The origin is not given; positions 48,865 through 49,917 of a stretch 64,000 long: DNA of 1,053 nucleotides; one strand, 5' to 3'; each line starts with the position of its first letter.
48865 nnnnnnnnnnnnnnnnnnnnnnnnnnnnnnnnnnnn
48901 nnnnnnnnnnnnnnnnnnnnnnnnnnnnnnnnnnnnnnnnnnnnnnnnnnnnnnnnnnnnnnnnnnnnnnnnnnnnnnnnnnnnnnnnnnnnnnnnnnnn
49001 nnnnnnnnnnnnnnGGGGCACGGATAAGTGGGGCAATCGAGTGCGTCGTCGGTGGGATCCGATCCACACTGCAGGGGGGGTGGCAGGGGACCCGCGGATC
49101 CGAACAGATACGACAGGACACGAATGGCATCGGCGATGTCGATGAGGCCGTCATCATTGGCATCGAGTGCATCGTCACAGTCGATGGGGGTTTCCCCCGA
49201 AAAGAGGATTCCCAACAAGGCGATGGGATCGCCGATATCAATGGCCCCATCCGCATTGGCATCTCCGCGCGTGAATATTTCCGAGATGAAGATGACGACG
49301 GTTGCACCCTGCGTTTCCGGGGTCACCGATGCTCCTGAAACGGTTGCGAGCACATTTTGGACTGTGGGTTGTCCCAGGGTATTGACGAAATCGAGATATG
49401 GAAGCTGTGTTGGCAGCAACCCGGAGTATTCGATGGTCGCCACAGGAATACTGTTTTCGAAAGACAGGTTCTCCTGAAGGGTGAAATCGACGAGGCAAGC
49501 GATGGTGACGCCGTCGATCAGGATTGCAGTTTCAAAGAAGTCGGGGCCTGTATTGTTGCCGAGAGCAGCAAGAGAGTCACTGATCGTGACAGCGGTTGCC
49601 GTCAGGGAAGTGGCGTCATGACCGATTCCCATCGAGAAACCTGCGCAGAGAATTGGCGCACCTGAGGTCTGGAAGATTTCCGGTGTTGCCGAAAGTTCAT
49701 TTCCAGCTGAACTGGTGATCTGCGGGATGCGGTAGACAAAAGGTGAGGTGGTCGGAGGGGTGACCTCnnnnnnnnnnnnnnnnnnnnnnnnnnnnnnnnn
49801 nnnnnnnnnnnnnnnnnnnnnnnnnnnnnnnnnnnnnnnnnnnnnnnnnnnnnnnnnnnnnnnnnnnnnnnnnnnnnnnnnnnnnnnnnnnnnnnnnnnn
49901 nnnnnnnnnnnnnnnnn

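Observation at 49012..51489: Secreted pentaheme c-type cytochrome carrying dockerin repeats and a CarboxypepD_reg-like N-domain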

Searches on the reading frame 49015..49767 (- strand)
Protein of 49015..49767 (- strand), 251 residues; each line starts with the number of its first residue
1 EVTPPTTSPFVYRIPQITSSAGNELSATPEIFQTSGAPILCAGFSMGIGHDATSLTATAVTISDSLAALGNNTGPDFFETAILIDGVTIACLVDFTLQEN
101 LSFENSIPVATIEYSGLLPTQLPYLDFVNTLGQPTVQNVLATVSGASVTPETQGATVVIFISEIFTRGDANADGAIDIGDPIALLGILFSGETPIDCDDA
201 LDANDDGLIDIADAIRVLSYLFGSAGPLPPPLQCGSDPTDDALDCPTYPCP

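Call 48: predict_structure(alignment_id=A2)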
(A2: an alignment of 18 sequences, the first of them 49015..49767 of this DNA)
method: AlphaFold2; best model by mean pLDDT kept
length: 251 residues; sequences in the alignment: 18
mean_pLDDT: 80.1   pTM: 0.64
mean pLDDT of the five models: 80.1, 79.1, 74.0, 72.9, 70.4
residues with pLDDT >= 90: 103; 70-90: 98; 50-70: 18; < 50: 32
segments of 3 or more residues with pLDDT < 50: 1-5, 194-198, 232-251
pLDDT, mean of each block of 10 residues (from residue 1): 60 90 86 92 95 95 92 92 97 81 92 92 92 91 89 86 61 81 82 53 75 86 75 39 33 33
secondary structure, 60 per line:
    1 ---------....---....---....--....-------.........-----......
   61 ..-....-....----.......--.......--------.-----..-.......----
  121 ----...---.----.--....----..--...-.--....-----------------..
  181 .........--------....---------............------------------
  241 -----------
elements in order: E10-13 E17-20 E24-27 E30-33 E41-49 E55-62 H64-67 H69-72 E77-83 E86-92 E110-116 E125-127 E139-142 E151-153 E158-161 H179-189 H198-201 H211-222

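Call 50: fold_search(model_id=the predicted structure, library=pdb)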
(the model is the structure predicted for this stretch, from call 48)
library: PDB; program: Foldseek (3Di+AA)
matches with E <= 10: 1816; with E <= 0.001: 81
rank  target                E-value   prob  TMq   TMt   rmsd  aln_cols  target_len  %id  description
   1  6kgf_A                6.1e-08  1.00  0.43  0.68   4.7       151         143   14  Crystal structure of CaDoc0917(R16D)-CaCohA2 complex at pH 8.2 (released 2020-07-08)
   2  6kgf_C                8.7e-08  1.00  0.43  0.68   4.9       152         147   14  Crystal structure of CaDoc0917(R16D)-CaCohA2 complex at pH 8.2 (released 2020-07-08)
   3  6kgc_A                1.6e-07  1.00  0.44  0.70   4.5       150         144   13  Crystal structure of CaDoc0917(R49D)-CaCohA2 complex at pH 5.4 (released 2020-07-08)
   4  4fl4_C                1.9e-07  1.00  0.44  0.37   4.2       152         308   12  Scaffoldin conformation and dynamics revealed by a ternary complex from the Clostridium thermocellum cellulosome (released 2012-06-27)
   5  2vn5_C                2.5e-07  1.00  0.44  0.69   4.5       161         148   10  The Clostridium cellulolyticum dockerin displays a dual binding mode for its cohesin partner (released 2008-05-20)
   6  4fl4_I                2.7e-07  1.00  0.46  0.38   4.7       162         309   12  Scaffoldin conformation and dynamics revealed by a ternary complex from the Clostridium thermocellum cellulosome (released 2012-06-27)
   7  6kge_A                2.7e-07  1.00  0.42  0.68   4.8       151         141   13  Crystal structure of CaDoc0917(R16D)-CaCohA2 complex at pH 5.5 (released 2020-07-08)
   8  5nrm_A                3.4e-07  1.00  0.43  0.71   4.1       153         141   10  Crystal structure of the sixth cohesin from Acetivibrio cellulolyticus' scaffoldin B in complex with Cel5 dockerin S51 (released 2018-01-31)
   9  4ums                  3.4e-07  1.00  0.42  0.63   4.4       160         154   15  The crystal structure of the seventh ScaB type I cohesin from Pseudobacteroides cellulosolvens (released 2015-05-06)
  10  5nrk_A                3.6e-07  1.00  0.42  0.68   4.5       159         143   10  Crystal structure of the sixth cohesin from Acetivibrio cellulolyticus' scaffoldin B in complex with Cel5 dockerin S15 (released 2018-01-31)
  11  3kcp_A                3.8e-07  1.00  0.44  0.37   4.0       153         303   14  Crystal structure of interacting Clostridium thermocellum multimodular components (released 2010-02-09)
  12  3ul4_A                4.0e-07  1.00  0.44  0.72   3.9       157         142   12  Crystal structure of Coh-OlpA(Cthe_3080)-Doc918(Cthe_0918) complex: A novel type I Cohesin-Dockerin complex from Clost (released 2012-11-28)
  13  6kgd_A                4.5e-07  1.00  0.44  0.70   4.6       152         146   13  Crystal structure of CaDoc0917(R49D)-CaCohA2 complex at pH 8.0 (released 2020-07-08)
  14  2ccl_A                5.0e-07  1.00  0.43  0.67   4.1       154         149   14  THE S45A, T46A MUTANT OF THE TYPE I COHESIN-DOCKERIN COMPLEX FROM THE CELLULOSOME OF CLOSTRIDIUM THERMOCELLUM (released 2007-02-13)
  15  5lxv_C                5.0e-07  1.00  0.41  0.57   5.8       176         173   10  Crystal structure of Ruminococcus flavefaciens scaffoldin C cohesin in complex with a dockerin from an uncharacterized (released 2016-10-19)
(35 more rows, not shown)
